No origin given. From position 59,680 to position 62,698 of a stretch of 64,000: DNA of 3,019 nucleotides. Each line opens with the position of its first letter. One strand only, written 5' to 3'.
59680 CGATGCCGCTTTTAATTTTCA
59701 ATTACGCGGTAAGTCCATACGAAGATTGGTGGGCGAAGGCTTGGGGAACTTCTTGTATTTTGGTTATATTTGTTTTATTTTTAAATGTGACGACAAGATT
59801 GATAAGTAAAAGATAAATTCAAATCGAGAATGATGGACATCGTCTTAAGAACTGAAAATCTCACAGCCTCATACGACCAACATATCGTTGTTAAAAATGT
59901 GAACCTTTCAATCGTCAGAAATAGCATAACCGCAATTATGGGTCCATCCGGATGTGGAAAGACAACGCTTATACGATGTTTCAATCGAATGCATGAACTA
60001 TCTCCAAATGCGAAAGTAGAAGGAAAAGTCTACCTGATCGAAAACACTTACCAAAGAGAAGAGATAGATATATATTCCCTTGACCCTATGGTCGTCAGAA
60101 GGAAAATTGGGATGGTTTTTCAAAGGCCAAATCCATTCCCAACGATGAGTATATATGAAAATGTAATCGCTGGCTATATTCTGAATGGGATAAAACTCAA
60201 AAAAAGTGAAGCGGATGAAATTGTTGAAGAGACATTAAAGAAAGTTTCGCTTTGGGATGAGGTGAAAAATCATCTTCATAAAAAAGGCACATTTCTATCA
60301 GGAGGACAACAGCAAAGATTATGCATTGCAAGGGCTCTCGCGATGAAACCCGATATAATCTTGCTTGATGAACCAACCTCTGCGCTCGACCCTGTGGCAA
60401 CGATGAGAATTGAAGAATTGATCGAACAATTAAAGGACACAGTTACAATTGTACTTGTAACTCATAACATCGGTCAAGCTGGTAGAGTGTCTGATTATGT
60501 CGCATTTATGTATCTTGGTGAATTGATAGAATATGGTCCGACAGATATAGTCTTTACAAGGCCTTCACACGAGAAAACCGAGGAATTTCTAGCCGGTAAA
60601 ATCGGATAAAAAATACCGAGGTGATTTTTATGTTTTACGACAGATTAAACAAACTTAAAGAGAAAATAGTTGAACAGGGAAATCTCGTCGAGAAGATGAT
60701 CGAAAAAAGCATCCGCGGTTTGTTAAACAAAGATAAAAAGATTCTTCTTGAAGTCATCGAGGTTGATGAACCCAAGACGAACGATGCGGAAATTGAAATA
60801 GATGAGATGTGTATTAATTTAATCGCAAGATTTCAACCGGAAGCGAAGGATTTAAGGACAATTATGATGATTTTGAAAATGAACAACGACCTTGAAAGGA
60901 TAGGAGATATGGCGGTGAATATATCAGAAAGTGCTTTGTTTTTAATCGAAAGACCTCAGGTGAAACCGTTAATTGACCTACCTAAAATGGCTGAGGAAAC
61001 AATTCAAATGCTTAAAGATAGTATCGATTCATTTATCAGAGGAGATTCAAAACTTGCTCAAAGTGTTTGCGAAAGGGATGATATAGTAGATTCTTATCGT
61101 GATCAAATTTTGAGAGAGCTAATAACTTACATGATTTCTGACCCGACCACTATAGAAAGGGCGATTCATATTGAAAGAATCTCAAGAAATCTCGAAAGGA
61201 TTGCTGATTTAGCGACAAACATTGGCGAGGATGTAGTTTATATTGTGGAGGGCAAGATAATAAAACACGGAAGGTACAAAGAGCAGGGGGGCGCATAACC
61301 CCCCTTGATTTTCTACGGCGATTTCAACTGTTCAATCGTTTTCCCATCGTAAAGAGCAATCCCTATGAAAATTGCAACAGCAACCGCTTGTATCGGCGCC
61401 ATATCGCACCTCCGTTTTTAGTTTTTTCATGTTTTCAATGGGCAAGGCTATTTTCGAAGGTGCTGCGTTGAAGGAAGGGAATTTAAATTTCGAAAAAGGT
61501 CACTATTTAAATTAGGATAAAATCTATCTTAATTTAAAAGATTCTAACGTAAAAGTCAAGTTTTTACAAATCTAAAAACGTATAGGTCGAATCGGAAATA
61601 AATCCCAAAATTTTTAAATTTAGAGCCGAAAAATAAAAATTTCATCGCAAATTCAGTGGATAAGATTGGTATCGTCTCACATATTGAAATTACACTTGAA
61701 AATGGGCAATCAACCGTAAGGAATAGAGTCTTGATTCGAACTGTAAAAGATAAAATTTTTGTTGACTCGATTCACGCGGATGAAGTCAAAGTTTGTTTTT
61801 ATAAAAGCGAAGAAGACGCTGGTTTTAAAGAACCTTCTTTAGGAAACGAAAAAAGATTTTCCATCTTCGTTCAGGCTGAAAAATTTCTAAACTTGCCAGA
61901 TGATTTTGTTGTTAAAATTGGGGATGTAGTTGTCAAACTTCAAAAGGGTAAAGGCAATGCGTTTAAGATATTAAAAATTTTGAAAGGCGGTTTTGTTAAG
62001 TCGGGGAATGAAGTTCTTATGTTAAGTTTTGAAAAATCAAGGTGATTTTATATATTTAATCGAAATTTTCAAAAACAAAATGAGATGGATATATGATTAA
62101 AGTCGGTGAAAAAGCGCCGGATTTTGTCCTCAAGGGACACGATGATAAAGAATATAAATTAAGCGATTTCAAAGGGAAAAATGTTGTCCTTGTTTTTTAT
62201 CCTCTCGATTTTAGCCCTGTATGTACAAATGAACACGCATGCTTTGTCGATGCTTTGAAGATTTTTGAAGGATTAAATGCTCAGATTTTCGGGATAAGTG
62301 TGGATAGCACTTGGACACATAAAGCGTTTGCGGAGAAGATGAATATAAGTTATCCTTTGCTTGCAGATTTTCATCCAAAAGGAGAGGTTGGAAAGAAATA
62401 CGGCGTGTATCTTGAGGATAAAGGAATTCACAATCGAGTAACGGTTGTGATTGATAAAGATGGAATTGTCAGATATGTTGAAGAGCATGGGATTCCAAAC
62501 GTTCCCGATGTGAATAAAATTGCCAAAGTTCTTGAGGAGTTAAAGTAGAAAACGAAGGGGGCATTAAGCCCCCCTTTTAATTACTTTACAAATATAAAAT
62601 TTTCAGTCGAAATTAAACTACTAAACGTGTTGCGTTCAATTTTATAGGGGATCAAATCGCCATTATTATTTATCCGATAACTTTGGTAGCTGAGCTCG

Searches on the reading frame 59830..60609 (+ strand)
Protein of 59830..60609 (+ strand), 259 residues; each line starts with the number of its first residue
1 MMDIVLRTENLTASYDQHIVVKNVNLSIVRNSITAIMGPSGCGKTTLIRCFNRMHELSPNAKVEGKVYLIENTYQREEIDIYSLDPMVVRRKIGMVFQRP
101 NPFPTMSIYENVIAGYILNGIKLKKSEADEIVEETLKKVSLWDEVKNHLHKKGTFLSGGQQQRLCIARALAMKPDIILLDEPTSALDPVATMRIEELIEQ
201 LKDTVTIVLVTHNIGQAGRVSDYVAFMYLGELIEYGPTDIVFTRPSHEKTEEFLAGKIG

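Call 36: find_encoding_contigs(protein=window:59830-60609:+, flank=6000, max_places=10)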
Protein window:59830-60609:+ (259 aa): no gene with exactly this product is on record in the collection.

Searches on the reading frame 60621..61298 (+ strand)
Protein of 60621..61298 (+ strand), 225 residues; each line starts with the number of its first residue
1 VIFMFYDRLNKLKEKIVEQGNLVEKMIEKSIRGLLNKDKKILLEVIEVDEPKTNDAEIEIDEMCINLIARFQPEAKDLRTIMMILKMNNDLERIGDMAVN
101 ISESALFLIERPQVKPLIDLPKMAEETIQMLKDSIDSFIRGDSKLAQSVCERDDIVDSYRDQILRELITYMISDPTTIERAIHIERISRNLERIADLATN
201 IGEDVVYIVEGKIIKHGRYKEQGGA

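Call 26: find_encoding_contigs(protein=window:60630-61298:+, flank=6000, max_places=10)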
Protein window:60630-61298:+ (222 aa): no gene with exactly this product is on record in the collection.

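Call 27: find_encoding_contigs(protein=window:60621-61298:+, flank=6000, max_places=10)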
Protein window:60621-61298:+ (225 aa): no gene with exactly this product is on record in the collection.

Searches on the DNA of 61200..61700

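Call 5: search_rna_families(source=window, start=61200, end=61700, threshold=evalue, max_evalue=10)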
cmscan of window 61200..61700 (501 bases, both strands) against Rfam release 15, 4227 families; matches with E-value up to 10: 1.
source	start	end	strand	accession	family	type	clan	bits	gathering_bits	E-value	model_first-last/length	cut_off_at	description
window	61279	61304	-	RF01785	blv_FSE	Cis-reg; frameshift_element;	-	14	34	8.1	1-27/27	no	ribosomal frameshift site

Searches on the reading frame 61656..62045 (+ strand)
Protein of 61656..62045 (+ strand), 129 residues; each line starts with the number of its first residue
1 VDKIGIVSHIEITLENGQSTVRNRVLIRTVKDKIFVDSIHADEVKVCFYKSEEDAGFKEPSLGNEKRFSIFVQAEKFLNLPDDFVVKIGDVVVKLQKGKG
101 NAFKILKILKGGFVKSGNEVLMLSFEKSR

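Call 11: search_protein_families(library=pfam, proteins=[window:61656-62045:+], max_evalue=0.01)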
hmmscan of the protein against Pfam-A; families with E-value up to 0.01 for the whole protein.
window:61656-62045:+ (129 aa): 0 families

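Call 28: find_encoding_contigs(protein=window:61656-62045:+, flank=6000, max_places=10)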
Protein window:61656-62045:+ (129 aa): no gene with exactly this product is on record in the collection.

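Call 32: search_protein_families(library=ncbifam, proteins=[window:61656-62045:+], max_evalue=0.001)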
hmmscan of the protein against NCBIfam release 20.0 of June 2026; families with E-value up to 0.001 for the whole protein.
window:61656-62045:+ (129 aa): 0 families

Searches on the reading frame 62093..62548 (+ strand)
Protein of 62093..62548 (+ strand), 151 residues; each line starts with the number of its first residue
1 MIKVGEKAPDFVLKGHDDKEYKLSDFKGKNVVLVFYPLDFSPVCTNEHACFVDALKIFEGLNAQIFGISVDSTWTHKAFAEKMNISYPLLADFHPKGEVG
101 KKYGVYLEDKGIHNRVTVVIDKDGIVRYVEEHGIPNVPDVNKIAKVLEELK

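Call 24: find_encoding_contigs(protein=window:62093-62548:+, flank=4000, max_places=10)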
Protein window:62093-62548:+ (151 aa): 1 contig read that carries it; 1 place shown.
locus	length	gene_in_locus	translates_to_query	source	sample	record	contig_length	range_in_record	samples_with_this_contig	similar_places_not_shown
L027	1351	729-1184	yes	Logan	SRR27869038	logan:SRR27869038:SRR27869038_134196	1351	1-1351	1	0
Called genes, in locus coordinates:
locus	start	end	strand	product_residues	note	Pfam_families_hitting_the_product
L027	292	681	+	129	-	-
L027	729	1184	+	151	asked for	PF00578:AhpC-TSA, PF08534:Redoxin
